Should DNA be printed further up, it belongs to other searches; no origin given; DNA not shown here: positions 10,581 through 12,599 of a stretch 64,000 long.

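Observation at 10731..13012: A large secreted Cys-rich protein with a thrombospondin-like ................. motif and a beta-helix-like half, co-transcribed with a membrane protein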

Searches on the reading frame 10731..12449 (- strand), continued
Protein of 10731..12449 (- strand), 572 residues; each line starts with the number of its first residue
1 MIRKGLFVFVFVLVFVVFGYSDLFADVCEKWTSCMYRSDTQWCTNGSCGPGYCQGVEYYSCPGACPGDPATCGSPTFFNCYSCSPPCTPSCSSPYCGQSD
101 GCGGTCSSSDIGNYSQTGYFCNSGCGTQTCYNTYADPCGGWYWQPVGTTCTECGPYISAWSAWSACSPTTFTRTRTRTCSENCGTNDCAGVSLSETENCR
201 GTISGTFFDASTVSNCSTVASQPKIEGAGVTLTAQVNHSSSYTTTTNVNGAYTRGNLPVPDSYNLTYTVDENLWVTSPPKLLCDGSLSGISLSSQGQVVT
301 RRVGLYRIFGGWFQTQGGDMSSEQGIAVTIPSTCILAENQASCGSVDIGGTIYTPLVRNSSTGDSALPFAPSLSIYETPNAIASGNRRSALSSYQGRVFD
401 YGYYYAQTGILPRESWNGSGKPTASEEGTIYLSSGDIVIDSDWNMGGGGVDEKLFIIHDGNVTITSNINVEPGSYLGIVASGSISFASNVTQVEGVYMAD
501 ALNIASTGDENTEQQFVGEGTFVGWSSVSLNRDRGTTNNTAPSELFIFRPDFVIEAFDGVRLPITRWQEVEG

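Call 29: find_encoding_contigs(protein=P0012, flank=8000, max_places=2)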
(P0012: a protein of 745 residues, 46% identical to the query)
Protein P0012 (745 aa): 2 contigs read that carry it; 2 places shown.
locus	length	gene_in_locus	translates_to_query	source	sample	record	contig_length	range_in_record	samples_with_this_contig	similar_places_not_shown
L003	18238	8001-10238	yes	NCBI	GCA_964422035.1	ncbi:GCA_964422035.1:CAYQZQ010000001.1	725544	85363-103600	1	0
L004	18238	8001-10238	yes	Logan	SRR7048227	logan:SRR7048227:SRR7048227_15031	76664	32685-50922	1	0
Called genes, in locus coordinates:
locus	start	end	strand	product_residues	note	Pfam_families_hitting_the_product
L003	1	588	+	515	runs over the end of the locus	PF04055:Radical_SAM, PF00583:Acetyltransf_1 (faint), PF16199:Radical_SAM_C, PF13508:Acetyltransf_7 (weak), PF13673:Acetyltransf_10 (weak)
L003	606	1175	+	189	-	PF03412:Peptidase_C39 (faint)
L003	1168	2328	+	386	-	PF08245:Mur_ligase_M, PF02875:Mur_ligase_C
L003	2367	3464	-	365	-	PF10282:Lactonase (faint), PF25174:Beta-prop_THOC3 (faint), PF23414:Beta-prop_EML_2 (faint)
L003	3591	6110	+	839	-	PF00133:tRNA-synt_1, PF09334:tRNA-synt_1g, PF13603:tRNA-synt_1_2, PF00133:tRNA-synt_1, PF09334:tRNA-synt_1g, PF08264:Anticodon_1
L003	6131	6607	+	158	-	PF03449:GreA_GreB_N (weak), PF01272:GreA_GreB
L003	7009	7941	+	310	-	-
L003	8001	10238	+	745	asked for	-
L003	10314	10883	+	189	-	PF13338:AbiEi_4 (weak)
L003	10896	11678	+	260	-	PF08843:AbiEii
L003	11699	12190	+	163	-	-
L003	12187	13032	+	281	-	PF01209:Ubie_methyltran, PF02353:CMAS (weak), PF13489:Methyltransf_23, PF09445:Methyltransf_15 (faint), PF13649:Methyltransf_25, PF13847:Methyltransf_31, PF08241:Methyltransf_11, PF08242:Methyltransf_12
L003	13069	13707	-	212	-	-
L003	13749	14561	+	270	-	PF03141:Methyltransf_29 (weak), PF13489:Methyltransf_23, PF01209:Ubie_methyltran, PF02353:CMAS, PF13847:Methyltransf_31, PF08241:Methyltransf_11, PF08242:Methyltransf_12, PF13649:Methyltransf_25, +1 more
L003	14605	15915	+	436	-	PF00595:PDZ (faint), PF13180:PDZ_2 (faint), PF03572:Peptidase_S41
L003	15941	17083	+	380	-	PF00089:Trypsin, PF13365:Trypsin_2, PF00595:PDZ, PF13180:PDZ_2, PF17820:PDZ_6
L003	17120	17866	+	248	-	-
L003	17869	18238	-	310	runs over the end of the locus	PF03462:PCRF, PF00472:RF-1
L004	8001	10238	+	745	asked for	-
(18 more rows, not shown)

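Call 31: find_encoding_contigs(protein=P0001, flank=10000, max_places=3)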
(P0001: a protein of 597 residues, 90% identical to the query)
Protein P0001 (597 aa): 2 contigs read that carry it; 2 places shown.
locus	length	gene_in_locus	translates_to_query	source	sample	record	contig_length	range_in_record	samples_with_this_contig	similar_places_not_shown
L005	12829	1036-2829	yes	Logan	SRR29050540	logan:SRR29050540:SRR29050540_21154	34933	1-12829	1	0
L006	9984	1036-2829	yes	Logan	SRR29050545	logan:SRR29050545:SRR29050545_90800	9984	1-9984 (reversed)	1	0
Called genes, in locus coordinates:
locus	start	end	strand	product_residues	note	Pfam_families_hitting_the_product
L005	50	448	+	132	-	-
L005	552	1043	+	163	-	-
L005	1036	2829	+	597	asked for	-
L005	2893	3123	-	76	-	-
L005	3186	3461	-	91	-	-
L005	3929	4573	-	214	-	PF00588:SpoU_methylase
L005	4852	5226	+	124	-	-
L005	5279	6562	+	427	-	PF22694:CtpB_N-like (weak), PF17820:PDZ_6 (weak), PF03572:Peptidase_S41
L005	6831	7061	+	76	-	-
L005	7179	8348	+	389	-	PF00089:Trypsin, PF13365:Trypsin_2, PF00595:PDZ, PF13180:PDZ_2, PF17820:PDZ_6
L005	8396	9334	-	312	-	PF03462:PCRF, PF00472:RF-1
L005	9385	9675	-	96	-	PF01197:Ribosomal_L31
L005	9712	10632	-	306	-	PF00892:EamA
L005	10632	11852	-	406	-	PF00152:tRNA-synt_2 (faint), PF13393:tRNA-synt_His, PF00587:tRNA-synt_2b, PF13393:tRNA-synt_His (weak), PF03129:HGTP_anticodon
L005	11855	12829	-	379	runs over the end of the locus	PF01546:Peptidase_M20, PF07687:M20_dimer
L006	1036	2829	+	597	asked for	-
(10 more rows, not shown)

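Call 32: find_encoding_contigs(protein=P0003, flank=10000, max_places=2)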
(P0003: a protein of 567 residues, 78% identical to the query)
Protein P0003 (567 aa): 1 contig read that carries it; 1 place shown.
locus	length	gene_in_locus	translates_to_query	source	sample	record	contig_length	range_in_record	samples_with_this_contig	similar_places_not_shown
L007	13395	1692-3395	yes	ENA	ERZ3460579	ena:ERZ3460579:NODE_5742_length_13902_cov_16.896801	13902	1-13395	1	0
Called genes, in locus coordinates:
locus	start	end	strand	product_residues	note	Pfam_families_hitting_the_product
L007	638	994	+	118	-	-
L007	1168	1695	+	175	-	-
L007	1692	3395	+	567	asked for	-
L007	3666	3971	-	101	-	-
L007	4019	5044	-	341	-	PF00665:rve, PF13683:rve_3, PF13333:rve_2 (weak)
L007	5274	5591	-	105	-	-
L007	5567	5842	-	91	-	-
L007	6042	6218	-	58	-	-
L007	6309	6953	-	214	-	PF00588:SpoU_methylase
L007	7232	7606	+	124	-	-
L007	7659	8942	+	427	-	PF22694:CtpB_N-like (weak), PF17820:PDZ_6 (weak), PF03572:Peptidase_S41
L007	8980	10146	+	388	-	PF00089:Trypsin, PF13365:Trypsin_2, PF00595:PDZ, PF13180:PDZ_2, PF17820:PDZ_6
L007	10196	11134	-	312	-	PF03462:PCRF, PF00472:RF-1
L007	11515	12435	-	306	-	PF00892:EamA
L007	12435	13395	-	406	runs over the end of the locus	PF00152:tRNA-synt_2 (faint), PF13393:tRNA-synt_His, PF00587:tRNA-synt_2b, PF13393:tRNA-synt_His (weak), PF03129:HGTP_anticodon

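Call 46: search_protein_representatives(alignment_id=A1)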
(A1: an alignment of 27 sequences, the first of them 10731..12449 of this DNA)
Query: 27 sequences, 582 profile positions. Proteins with E-value up to 0.001 (for the whole library): 4599; up to 1e-10: 3098; up to 1e-30: 1171. The best 150 are listed.
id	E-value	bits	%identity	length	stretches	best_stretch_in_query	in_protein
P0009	8.5e-206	701.8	-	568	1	1-582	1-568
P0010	1.2e-198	678.1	-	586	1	1-582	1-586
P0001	5.9e-195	666.0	-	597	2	157-581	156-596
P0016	4.0e-179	613.7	-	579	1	1-582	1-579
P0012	1.4e-177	608.6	-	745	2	184-582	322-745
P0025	1.7e-160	552.2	-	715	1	16-581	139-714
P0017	2.9e-156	538.2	-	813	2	108-582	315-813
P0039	1.4e-153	529.3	-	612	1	6-582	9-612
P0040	1.6e-153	529.2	-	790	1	19-582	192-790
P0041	2.0e-149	515.7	-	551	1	73-581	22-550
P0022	1.8e-140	486.0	-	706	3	173-581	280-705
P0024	1.2e-137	476.7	-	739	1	4-579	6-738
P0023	2.3e-137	475.8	-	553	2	176-579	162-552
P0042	6.6e-137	474.3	-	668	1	81-582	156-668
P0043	1.6e-132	459.8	-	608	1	7-581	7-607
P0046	1.6e-129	449.9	-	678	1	1-579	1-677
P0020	3.7e-127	442.1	-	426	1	206-582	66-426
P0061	1.2e-117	410.7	-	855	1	56-582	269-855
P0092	1.8e-100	354.0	-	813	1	23-582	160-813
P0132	1.0e-78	282.1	-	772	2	39-580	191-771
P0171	1.7e-70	255.0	-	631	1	7-582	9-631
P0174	3.5e-70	254.0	-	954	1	30-580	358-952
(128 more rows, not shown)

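Call 53: search_protein_families(library=pfam, alignment_id=A5, max_evalue=0.001)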
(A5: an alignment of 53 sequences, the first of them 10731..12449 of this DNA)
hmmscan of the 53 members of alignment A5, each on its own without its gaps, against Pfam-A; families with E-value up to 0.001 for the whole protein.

A. member 1, window:10731-12449:- (572 aa): 1 family
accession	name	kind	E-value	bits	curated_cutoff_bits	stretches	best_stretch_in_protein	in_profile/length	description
PF13620.12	CarboxypepD_reg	-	3e-05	24.7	32.3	1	224-268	13-55/82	Carboxypeptidase regulatory-like domain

B. families by the number of members that match (of 53 scanned): 18 families
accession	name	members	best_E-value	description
PF23981.1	DUF7305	5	4.7e-07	Domain of unknown function (DUF7305)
PF07591.16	PT-HINT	4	1.6e-12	Pretoxin HINT domain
PF01079.26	Hint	3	7.5e-20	Hint module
PF05203.21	Hom_end_hint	3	2.5e-07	Hom_end-associated Hint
PF14623.11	Vint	2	1.6e-14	Hint-domain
PF00090.25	TSP_1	2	3.7e-09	Thrombospondin type 1 domain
PF14890.11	Intein_splicing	2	1.7e-08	Intein splicing domain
PF13620.12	CarboxypepD_reg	2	3e-05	Carboxypeptidase regulatory-like domain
PF00041.27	fn3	2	0.00058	Fibronectin type III domain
PF21722.4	Gly_rich_2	1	2.7e-23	Glycine-rich domain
PF00754.31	F5_F8_type_C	1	1.9e-18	F5/8 type C domain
PF22633.2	F5_F8_type_C_2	1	3e-16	NedA-like, galactose-binding domain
PF13385.13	Laminin_G_3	1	1.7e-13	Concanavalin A-like lectin/glucanases superfamily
PF13403.11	Hint_2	1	3.8e-08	Hint domain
PF02368.24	Big_2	1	6.5e-08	Bacterial Ig-like domain (group 2)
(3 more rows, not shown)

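Call 55: search_solved_structures(query=A1, max_evalue=10, show_alignments=2)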
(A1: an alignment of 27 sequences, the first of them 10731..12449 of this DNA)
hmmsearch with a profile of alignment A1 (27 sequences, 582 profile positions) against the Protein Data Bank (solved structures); distinct sequences matched with E-value up to 10: 3.
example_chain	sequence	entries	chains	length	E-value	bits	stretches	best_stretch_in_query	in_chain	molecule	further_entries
2n6f_A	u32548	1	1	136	0.084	14.9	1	125-204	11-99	Pleiotrophin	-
2luu_A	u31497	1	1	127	0.19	13.8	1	131-206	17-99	Midkine-related growth factor Mdk2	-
2lut_A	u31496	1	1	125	0.46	12.5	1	127-222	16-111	Midkine-related growth factor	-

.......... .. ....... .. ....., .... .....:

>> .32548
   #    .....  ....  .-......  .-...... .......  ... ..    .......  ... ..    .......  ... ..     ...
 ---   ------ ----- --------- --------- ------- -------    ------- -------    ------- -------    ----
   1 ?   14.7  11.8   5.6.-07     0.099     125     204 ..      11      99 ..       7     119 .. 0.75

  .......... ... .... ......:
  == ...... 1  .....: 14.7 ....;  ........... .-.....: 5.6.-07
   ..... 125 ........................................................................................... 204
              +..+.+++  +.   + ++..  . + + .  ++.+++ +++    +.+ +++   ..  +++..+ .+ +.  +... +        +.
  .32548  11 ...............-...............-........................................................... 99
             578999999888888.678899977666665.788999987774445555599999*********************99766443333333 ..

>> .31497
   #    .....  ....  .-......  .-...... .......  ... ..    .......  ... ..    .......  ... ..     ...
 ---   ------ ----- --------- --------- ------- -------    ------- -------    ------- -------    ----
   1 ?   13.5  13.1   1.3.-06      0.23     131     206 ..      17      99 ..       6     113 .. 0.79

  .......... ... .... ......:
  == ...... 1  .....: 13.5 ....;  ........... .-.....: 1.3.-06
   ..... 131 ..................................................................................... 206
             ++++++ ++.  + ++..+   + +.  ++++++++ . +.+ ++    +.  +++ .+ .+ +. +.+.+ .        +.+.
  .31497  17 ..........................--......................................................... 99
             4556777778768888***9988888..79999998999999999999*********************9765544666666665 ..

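Call 59: search_protein_families(library=pfam, proteins=[P0046, P0061, P0092, P0132, P0171, P0174, P0017], max_evalue=0.01)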
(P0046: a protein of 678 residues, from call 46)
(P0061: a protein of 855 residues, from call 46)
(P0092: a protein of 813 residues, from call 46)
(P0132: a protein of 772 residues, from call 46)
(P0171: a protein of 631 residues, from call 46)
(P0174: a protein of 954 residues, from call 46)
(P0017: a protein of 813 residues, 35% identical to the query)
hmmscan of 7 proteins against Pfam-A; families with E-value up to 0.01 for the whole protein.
P0046 (678 aa): 1 family
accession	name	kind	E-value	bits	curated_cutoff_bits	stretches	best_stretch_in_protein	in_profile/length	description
PF00090.25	TSP_1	-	0.0019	18.8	21.6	1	97-141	3-49/49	Thrombospondin type 1 domain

P0061 (855 aa): 4 families
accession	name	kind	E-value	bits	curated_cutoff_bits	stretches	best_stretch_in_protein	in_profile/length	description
PF00090.25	TSP_1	-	3.7e-09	37.1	21.6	1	277-322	2-49/49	Thrombospondin type 1 domain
PF14890.11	Intein_splicing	-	8.1e-08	32.6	35.8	1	66-160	12-104/155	Intein splicing domain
PF07591.16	PT-HINT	-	4.4e-06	27.4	27.7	1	59-140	6-89/137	Pretoxin HINT domain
PF01079.26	Hint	-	0.0018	18.4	29.7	1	65-160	29-128/213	Hint module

P0092 (813 aa): 1 family
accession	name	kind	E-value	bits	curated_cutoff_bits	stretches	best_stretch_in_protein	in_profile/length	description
PF19028.6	TSP1_spondin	-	0.0026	18.4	41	1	255-280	1-26/52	Spondin-like TSP1 domain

P0132 (772 aa): 2 families
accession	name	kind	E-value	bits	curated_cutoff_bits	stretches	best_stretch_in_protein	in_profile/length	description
PF23981.1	DUF7305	-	6.6e-05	23.3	27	1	619-703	48-130/185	Domain of unknown function (DUF7305)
PF00041.27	fn3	-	0.00091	19.8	25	1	293-370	3-72/84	Fibronectin type III domain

P0171 (631 aa): 2 families
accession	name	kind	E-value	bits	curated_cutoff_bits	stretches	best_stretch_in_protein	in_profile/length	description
PF00090.25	TSP_1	-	0.00042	20.9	21.6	1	111-151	1-45/49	Thrombospondin type 1 domain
PF19028.6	TSP1_spondin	-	0.0026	18.5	41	1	108-132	1-25/52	Spondin-like TSP1 domain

P0174 (954 aa): 1 family
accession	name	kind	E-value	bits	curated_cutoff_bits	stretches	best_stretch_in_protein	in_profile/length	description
PF23981.1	DUF7305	-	0.00013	22.4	27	1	805-867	50-116/185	Domain of unknown function (DUF7305)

P0017 (813 aa): 1 family
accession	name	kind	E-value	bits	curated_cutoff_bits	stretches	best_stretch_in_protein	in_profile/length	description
PF23981.1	DUF7305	-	3.1e-06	27.6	27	1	653-751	47-142/185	Domain of unknown function (DUF7305)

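Call 60: search_protein_families(library=phrogs, proteins=[window:10731-12449:-], max_evalue=1)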
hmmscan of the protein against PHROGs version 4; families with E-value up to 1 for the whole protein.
window:10731-12449:- (572 aa): 0 families
